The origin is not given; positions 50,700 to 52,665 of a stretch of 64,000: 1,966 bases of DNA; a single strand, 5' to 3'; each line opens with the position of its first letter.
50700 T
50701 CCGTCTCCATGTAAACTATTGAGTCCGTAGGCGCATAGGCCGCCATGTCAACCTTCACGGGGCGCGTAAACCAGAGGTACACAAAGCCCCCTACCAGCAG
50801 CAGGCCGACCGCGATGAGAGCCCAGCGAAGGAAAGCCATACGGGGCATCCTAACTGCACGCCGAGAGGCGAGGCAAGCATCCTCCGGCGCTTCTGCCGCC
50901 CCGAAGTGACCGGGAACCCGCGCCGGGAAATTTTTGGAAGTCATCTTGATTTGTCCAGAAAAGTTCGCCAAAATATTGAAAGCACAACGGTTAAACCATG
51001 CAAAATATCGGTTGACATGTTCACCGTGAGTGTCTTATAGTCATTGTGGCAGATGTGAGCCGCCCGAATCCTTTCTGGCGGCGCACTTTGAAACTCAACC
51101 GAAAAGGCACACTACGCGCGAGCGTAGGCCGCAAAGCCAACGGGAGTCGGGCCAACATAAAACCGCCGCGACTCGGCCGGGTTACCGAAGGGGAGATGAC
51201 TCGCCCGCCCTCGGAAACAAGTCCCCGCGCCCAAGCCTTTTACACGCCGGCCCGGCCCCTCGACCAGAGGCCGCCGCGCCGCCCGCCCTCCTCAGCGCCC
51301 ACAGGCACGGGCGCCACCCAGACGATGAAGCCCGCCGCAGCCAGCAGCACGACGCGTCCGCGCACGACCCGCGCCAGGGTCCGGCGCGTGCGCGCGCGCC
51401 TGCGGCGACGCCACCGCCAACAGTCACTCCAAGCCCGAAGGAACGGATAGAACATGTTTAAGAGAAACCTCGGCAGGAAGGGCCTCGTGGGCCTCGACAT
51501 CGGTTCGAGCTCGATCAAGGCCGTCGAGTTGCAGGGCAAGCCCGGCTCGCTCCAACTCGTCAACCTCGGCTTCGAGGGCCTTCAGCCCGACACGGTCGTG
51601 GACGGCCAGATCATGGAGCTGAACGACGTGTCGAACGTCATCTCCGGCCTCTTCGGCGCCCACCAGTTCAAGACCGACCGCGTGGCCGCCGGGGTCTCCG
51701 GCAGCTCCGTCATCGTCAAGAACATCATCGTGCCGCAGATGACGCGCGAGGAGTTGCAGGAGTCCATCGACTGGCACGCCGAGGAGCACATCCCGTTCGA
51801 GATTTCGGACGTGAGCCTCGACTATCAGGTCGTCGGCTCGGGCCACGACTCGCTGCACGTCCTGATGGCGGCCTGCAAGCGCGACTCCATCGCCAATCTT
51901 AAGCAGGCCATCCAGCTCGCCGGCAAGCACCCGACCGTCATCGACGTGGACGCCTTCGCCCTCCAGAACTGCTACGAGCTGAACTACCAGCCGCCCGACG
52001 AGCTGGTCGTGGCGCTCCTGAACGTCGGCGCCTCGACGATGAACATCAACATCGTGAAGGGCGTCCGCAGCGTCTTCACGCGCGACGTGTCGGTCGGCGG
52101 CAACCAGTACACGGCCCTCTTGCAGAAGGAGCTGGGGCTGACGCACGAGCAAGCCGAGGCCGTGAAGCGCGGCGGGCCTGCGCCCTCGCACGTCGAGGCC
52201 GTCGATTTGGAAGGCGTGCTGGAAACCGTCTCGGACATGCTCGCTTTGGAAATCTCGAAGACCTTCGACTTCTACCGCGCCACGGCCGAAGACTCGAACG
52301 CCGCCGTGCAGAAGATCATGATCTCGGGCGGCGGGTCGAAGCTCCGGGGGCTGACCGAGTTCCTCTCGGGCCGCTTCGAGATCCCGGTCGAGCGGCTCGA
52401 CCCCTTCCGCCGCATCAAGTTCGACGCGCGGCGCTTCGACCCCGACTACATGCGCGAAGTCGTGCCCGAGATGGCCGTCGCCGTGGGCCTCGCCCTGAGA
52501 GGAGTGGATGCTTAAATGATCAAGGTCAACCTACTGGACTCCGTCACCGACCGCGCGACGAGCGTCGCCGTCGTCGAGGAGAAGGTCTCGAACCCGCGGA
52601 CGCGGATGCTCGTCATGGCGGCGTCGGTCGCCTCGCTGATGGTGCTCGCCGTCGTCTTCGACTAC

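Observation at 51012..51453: Candidate c-di-GMP (GEMM-I) riboswitch behind a near-consensus promoter in a ~400-nt leader of pilMNOPQ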

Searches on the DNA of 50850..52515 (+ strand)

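Call 4: search_rna_families(source=window, start=50850, end=51560, threshold=evalue, max_evalue=10, show_alignments=3)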
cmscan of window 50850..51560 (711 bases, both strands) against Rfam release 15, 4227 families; matches with E-value up to 10: 3.
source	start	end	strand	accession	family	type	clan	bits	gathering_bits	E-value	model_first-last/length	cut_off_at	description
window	51097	51190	+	RF03167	c-di-GMP-I-GGC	Cis-reg; riboswitch;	CL00126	49.2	59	1.7e-10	1-80/80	no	c-di-GMP-I-GGC riboswitch aptamer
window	50977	51024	-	RF01890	lincRNA-p21_2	Gene; lncRNA;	-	14.4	70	5.7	1-52/52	no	LincRNA-p21 conserved region 2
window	51370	51399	-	RF00261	IRES_L-myc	Cis-reg; IRES;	-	13.5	60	3.8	13-42/221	no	L-myc internal ribosome entry site (IRES)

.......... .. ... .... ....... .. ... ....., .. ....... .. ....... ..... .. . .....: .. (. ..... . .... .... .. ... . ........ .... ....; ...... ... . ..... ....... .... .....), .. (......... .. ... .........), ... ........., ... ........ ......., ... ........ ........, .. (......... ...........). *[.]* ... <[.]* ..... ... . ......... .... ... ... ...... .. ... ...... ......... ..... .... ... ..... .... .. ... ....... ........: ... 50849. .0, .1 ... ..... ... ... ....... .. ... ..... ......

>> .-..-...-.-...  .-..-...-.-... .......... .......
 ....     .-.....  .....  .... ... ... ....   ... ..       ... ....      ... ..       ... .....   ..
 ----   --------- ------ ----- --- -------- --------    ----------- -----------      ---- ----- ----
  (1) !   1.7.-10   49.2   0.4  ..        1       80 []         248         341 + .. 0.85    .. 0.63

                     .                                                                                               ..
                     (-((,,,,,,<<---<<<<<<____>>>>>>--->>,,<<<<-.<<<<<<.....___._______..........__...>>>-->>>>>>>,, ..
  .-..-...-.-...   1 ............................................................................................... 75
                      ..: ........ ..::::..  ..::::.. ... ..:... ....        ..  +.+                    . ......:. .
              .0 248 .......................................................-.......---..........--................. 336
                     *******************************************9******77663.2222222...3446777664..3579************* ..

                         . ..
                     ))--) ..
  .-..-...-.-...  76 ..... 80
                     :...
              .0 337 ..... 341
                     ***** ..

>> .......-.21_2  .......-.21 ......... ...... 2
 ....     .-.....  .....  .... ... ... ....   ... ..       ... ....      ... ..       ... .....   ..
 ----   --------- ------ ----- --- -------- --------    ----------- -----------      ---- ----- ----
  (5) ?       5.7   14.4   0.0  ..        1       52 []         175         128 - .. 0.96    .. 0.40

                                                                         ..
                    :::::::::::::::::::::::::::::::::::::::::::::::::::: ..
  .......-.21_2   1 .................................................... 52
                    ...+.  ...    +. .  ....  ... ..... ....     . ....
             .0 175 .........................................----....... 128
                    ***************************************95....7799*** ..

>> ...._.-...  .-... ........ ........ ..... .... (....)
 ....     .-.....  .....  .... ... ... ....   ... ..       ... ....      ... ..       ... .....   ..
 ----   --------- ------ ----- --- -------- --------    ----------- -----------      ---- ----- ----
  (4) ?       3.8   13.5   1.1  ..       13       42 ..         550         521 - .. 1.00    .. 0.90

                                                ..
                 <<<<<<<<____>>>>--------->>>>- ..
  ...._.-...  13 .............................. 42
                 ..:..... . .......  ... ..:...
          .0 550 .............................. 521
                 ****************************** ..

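Call 11: search_rna_families(sources=[L003, L007, L026, L027, L057, L067, L071, L078, L080, L002, L001, L005, L010, L018, L048, L062, L068, L077, L036, L045], threshold=gathering)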
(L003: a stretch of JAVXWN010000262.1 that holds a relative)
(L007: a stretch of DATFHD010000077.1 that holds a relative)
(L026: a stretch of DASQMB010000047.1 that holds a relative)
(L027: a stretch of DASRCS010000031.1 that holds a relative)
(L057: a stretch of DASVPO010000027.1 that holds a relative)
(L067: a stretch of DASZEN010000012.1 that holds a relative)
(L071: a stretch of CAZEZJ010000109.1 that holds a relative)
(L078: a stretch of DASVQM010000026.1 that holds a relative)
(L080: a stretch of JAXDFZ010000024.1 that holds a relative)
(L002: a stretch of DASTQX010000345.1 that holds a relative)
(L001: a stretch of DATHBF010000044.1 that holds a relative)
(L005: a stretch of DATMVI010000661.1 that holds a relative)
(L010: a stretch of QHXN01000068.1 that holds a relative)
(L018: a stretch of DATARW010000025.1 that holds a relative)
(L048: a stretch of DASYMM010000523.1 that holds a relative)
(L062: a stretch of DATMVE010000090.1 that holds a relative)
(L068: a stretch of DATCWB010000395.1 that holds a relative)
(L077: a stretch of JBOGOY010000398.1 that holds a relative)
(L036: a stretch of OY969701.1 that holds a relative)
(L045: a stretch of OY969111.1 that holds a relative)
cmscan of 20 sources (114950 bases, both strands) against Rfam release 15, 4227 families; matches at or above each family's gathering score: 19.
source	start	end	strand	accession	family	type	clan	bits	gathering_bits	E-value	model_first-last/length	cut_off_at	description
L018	2096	2187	+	RF03167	c-di-GMP-I-GGC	Cis-reg; riboswitch;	CL00126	61.3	59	9.1e-12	1-80/80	no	c-di-GMP-I-GGC riboswitch aptamer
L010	2099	2188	+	RF03167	c-di-GMP-I-GGC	Cis-reg; riboswitch;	CL00126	59.6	59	2.7e-11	1-80/80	no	c-di-GMP-I-GGC riboswitch aptamer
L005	2094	2189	+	RF01051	c-di-GMP-I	Cis-reg; riboswitch;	CL00126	57.4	35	2.5e-08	1-87/87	no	c-di-GMP-I riboswitch aptamer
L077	374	472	+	RF01051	c-di-GMP-I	Cis-reg; riboswitch;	CL00126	55.5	35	7e-08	1-87/87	no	c-di-GMP-I riboswitch aptamer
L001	2096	2189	+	RF01051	c-di-GMP-I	Cis-reg; riboswitch;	CL00126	54.6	35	1.1e-07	1-87/87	no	c-di-GMP-I riboswitch aptamer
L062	2105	2195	+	RF01051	c-di-GMP-I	Cis-reg; riboswitch;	CL00126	54.3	35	1.4e-07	1-87/87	no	c-di-GMP-I riboswitch aptamer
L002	26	121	+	RF01051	c-di-GMP-I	Cis-reg; riboswitch;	CL00126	53.4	35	2.3e-07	1-87/87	no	c-di-GMP-I riboswitch aptamer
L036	2083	2174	+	RF01051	c-di-GMP-I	Cis-reg; riboswitch;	CL00126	53.4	35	2.3e-07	1-87/87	no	c-di-GMP-I riboswitch aptamer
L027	2092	2183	+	RF01051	c-di-GMP-I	Cis-reg; riboswitch;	CL00126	50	35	1.5e-06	1-87/87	no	c-di-GMP-I riboswitch aptamer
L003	713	805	+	RF01051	c-di-GMP-I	Cis-reg; riboswitch;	CL00126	49.1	35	2.6e-06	1-87/87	no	c-di-GMP-I riboswitch aptamer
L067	2082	2172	+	RF01051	c-di-GMP-I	Cis-reg; riboswitch;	CL00126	48.8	35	3.1e-06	1-87/87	no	c-di-GMP-I riboswitch aptamer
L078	2088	2178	+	RF01051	c-di-GMP-I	Cis-reg; riboswitch;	CL00126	47.7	35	5.5e-06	1-87/87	no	c-di-GMP-I riboswitch aptamer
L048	2059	2154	+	RF01051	c-di-GMP-I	Cis-reg; riboswitch;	CL00126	47.4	35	6.5e-06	1-87/87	no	c-di-GMP-I riboswitch aptamer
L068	2066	2162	+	RF01051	c-di-GMP-I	Cis-reg; riboswitch;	CL00126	47.3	35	7e-06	1-87/87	no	c-di-GMP-I riboswitch aptamer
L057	2083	2176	+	RF01051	c-di-GMP-I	Cis-reg; riboswitch;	CL00126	47.1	35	8e-06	1-87/87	no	c-di-GMP-I riboswitch aptamer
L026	2096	2195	+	RF01051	c-di-GMP-I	Cis-reg; riboswitch;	CL00126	44.5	35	3.5e-05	1-87/87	no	c-di-GMP-I riboswitch aptamer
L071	2087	2181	+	RF01051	c-di-GMP-I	Cis-reg; riboswitch;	CL00126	44.3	35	3.8e-05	1-87/87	no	c-di-GMP-I riboswitch aptamer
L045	2078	2175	+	RF01051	c-di-GMP-I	Cis-reg; riboswitch;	CL00126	42.7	35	9.5e-05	1-87/87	no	c-di-GMP-I riboswitch aptamer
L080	2141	2224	+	RF01051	c-di-GMP-I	Cis-reg; riboswitch;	CL00126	41.2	35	0.00022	1-87/87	no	c-di-GMP-I riboswitch aptamer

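Call 54: build_rna_model(alignment_id=A1, structure=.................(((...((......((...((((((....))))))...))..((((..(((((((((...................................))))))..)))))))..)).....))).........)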
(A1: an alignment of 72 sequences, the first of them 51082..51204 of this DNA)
Model R1 built from alignment A1 (72 sequences, 145 columns); structure: as given.
model positions 124; base pairs 26; branch points 1; effective number of sequences 1.79; information 0.59 bits per position. Calibrated on 0.2 Mb of random sequence (short: E-values are rough).
structure used (alignment columns):
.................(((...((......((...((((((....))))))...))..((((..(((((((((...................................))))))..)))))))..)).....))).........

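Call 55: search_with_rna_model(model_id=R1, sources=[window, L001, L002, L003, L004, L005, L006, L007, L008, L009, L010, L011, L012, L013, L014, L015, L016, L017, L018, L019, L020, L021, L022, L023, L024, L025, L026, L027, L028, L029, L030, L031, L032, L033, L034, L035, L036, L037, L038, L039, L040, L041, L042, L043, L044, L045, L046, L047, L048, L049, L050, L051, L052, L053, L054, L055, L056, L057, L058, L059, L060, L061, L062, L063, L064, L065, L066, L067, L068, L069, L070, L071, L072, L073, L074, L075, L076, L077, L078, L079, L080], max_evalue=0.01, make_alignment=true)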
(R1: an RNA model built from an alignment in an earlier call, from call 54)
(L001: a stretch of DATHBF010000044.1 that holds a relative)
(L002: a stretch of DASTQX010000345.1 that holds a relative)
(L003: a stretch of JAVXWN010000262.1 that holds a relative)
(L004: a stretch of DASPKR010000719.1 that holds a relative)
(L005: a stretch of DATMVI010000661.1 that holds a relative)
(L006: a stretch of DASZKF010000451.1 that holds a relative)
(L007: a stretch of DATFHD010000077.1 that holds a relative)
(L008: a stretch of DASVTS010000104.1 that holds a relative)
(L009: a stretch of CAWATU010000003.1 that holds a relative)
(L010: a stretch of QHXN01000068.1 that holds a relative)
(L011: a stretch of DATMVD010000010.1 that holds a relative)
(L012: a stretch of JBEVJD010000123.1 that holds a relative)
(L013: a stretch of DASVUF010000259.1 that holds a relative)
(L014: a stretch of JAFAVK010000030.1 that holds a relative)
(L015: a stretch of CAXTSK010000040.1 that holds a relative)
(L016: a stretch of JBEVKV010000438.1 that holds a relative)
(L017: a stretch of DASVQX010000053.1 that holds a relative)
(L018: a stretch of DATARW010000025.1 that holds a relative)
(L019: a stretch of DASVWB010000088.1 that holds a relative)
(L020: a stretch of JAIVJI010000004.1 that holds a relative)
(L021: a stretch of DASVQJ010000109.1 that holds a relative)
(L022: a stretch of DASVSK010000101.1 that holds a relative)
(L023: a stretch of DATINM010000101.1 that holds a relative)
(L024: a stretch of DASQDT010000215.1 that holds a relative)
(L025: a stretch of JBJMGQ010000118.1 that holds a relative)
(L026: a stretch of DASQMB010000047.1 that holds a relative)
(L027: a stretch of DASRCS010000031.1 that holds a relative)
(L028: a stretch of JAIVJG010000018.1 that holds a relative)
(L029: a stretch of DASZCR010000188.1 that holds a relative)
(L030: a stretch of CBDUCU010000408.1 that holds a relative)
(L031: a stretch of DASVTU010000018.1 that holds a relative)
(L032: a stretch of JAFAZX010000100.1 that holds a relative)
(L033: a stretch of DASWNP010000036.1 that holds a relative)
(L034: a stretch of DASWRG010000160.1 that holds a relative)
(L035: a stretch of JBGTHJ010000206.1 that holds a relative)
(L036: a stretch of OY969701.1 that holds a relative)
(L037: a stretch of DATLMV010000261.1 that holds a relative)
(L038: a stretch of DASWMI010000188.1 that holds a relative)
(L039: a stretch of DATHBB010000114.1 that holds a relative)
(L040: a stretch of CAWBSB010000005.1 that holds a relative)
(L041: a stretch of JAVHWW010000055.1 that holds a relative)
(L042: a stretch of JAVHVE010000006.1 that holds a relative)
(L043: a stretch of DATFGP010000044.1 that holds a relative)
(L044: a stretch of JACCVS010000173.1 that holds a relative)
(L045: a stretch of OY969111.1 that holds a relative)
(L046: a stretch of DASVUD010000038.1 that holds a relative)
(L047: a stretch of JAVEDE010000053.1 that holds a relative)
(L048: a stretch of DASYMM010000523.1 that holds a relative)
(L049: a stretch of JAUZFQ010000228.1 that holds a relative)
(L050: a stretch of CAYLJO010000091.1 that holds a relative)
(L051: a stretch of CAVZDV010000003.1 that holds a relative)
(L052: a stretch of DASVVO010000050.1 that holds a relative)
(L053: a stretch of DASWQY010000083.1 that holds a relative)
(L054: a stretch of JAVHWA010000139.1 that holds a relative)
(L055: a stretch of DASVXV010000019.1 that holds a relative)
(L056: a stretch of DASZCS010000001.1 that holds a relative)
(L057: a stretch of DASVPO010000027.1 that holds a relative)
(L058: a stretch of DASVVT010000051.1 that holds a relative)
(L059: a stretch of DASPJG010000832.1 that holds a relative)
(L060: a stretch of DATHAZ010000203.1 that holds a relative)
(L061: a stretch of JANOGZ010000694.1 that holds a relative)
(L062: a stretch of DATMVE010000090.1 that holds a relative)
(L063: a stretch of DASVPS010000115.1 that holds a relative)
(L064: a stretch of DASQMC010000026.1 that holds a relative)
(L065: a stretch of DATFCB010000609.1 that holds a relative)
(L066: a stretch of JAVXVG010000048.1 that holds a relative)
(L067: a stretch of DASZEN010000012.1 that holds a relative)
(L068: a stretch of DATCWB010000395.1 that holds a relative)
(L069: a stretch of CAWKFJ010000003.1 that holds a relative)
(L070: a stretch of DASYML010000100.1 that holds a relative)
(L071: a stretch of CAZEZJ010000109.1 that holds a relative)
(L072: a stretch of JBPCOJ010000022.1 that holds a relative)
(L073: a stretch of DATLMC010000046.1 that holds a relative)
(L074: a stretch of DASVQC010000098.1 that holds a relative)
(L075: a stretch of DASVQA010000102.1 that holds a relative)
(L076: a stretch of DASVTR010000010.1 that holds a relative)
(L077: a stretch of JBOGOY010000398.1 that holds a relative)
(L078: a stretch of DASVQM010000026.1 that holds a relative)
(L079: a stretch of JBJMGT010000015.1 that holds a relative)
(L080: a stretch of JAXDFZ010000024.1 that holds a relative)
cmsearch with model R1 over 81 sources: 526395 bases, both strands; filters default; matches with E-value up to 0.01: 78.
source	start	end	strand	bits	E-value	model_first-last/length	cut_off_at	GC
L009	2102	2217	+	127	2.7e-32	1-124/124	no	0.59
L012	2102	2217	+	126.9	2.9e-32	1-124/124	no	0.6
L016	2086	2203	+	126.6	3.4e-32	1-124/124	no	0.6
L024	2051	2178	+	125.9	5.6e-32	1-124/124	no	0.62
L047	2048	2172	+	125.8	6.1e-32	1-124/124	no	0.61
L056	2044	2167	+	125.7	6.5e-32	1-124/124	no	0.56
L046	2044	2167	+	125.5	7.3e-32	1-124/124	no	0.58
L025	2104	2216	+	124.6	1.3e-31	1-124/124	no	0.62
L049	2022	2146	+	124.5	1.4e-31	1-124/124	no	0.61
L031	2039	2160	+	124.4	1.5e-31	1-124/124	no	0.54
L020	2146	2261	+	124.2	1.7e-31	1-124/124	no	0.66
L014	2113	2228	+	124.1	1.7e-31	1-124/124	no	0.6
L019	2101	2220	+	124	1.8e-31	1-124/124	no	0.63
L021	2104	2221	+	124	1.9e-31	1-124/124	no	0.62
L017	2092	2207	+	123.6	2.5e-31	1-124/124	no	0.59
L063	2052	2176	+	123.2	3.1e-31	1-124/124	no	0.59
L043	2055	2174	+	122.6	4.6e-31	1-124/124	no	0.58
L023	2084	2203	+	122.4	5.2e-31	1-124/124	no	0.6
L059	1282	1408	+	121.5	9.3e-31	1-124/124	no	0.58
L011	2133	2251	+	121.4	9.8e-31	1-124/124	no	0.61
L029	2028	2159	+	120.4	1.8e-30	1-124/124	no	0.62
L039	2049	2174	+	120.3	2.1e-30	1-124/124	no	0.62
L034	2032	2155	+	120.2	2.1e-30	1-124/124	no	0.55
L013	2101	2213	+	119.8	2.7e-30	1-124/124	no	0.64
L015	2106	2221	+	119.7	3.1e-30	1-124/124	no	0.61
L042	2070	2193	+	119.3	3.9e-30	1-124/124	no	0.56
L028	2065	2187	+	119.2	4.2e-30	1-124/124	no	0.53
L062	2091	2210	+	118.5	6.5e-30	1-124/124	no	0.62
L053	2086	2206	+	118.4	7.1e-30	1-124/124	no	0.66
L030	456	582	+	117.9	9.3e-30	1-124/124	no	0.61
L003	699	820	+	116.8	1.9e-29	1-124/124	no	0.6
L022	896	1011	+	116.6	2.2e-29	1-124/124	no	0.67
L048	2045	2169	+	116.4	2.6e-29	1-124/124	no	0.61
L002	12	136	+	116.3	2.6e-29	1-124/124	no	0.58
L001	2083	2204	+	116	3.2e-29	1-124/124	no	0.61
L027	2078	2198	+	115.7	3.9e-29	1-124/124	no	0.63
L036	2069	2189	+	115.5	4.4e-29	1-124/124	no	0.54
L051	2104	2213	+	115.3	5e-29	1-124/124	no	0.66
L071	2073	2196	+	115.2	5.3e-29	1-124/124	no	0.59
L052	2036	2161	+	115.1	5.8e-29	1-124/124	no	0.59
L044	2069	2194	+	115.1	5.9e-29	1-124/124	no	0.59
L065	2095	2215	+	114.7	7.4e-29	1-124/124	no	0.64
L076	2078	2201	+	114.6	7.9e-29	1-124/124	no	0.6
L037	2050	2166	+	114.5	8.4e-29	1-124/124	no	0.6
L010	2084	2202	+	114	1.2e-28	1-124/124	no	0.61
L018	2081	2201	+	113.9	1.2e-28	1-124/124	no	0.58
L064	2040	2165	+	113.7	1.5e-28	1-124/124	no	0.59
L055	2078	2198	+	113.5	1.6e-28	1-124/124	no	0.51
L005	2080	2204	+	113.3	1.9e-28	1-124/124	no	0.63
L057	2069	2191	+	112.9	2.3e-28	1-124/124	no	0.61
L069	2103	2213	+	112.8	2.5e-28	1-124/124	no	0.63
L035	2058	2178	+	112.7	2.8e-28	1-124/124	no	0.6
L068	2052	2177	+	112.5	3e-28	1-124/124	no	0.6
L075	2054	2177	+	112.3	3.6e-28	1-124/124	no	0.63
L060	535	662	+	111.6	5.7e-28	1-124/124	no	0.61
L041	2077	2197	+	111.3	6.8e-28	1-124/124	no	0.57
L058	2039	2165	+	111.1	7.4e-28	1-124/124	no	0.64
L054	2090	2209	+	110.8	9.4e-28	1-124/124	no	0.57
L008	2095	2209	+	109.7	1.8e-27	1-124/124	no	0.66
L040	2065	2191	+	109.4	2.2e-27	1-124/124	no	0.55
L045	2064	2190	+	109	2.9e-27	1-124/124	no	0.55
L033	2047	2173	+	107.4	8e-27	1-124/124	no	0.6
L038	2078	2196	+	105.6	2.6e-26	1-124/124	no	0.55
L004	338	457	+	105.1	3.7e-26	1-124/124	no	0.6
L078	2074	2193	+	102.8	1.6e-25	1-124/124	no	0.58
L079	2051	2175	+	102.3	2.1e-25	1-124/124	no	0.66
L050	2090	2209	+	102.2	2.4e-25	1-124/124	no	0.57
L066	2105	2227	+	101.8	3.1e-25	1-124/124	no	0.63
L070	1998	2136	+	100.2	8.5e-25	1-124/124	no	0.57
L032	224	349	+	99.9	1.1e-24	1-124/124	no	0.58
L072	2044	2173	+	98.8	2.1e-24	1-124/124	no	0.58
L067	2068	2187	+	97.6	4.6e-24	1-124/124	no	0.6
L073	2122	2248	+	95.4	1.8e-23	1-124/124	no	0.69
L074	2108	2236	+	94.6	3.2e-23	1-124/124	no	0.64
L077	361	487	+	91.5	2.3e-22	1-124/124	no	0.65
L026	2082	2210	+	89.9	6.3e-22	1-124/124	no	0.71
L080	2132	2239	+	76.6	3.3e-18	1-124/124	no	0.54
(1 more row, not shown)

Alignment A3: 78 matches aligned to the model, 160 columns, each read 5' to 3' on its own strand. Consensus structure (alignment columns), stored with it:
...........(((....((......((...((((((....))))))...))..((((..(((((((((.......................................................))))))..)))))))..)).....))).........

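Call 60: search_with_rna_model(model_id=R1, source=L081, max_evalue=0.01)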
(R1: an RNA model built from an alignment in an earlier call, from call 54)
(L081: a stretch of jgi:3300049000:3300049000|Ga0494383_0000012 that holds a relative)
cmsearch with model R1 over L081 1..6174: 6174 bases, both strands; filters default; matches with E-value up to 0.01: 1.
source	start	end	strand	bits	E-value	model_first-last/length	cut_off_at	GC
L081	2787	2908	+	86.5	6.6e-23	1-124/124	no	0.57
